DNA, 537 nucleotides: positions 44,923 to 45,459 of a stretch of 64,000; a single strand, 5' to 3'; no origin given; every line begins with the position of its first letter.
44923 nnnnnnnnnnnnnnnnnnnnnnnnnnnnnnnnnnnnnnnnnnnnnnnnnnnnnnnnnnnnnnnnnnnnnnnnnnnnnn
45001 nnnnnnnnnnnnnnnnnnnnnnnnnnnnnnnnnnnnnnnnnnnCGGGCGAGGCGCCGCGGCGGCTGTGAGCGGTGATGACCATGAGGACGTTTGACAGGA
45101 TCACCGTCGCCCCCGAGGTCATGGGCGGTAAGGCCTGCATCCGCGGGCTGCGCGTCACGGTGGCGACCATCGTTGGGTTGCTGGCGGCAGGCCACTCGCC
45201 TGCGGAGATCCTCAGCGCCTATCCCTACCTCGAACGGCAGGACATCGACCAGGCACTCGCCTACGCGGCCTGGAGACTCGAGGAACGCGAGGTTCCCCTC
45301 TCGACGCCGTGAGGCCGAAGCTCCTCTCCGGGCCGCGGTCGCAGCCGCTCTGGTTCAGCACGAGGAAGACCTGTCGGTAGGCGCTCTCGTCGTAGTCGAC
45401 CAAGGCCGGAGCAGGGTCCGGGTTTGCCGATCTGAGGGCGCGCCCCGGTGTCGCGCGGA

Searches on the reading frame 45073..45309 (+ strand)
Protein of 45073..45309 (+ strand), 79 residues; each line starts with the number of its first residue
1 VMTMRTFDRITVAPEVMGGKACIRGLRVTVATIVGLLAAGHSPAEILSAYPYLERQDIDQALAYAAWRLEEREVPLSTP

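Call 10: search_protein_families(library=pfam, proteins=[window:45073-45309:+], max_evalue=0.01)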
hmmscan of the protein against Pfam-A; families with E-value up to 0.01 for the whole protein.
window:45073-45309:+ (79 aa): 1 family
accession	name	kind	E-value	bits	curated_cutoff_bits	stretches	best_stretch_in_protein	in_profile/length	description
PF04255.20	DUF433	-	4.2e-25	87.8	23.6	1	10-65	1-56/56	Protein of unknown function (DUF433)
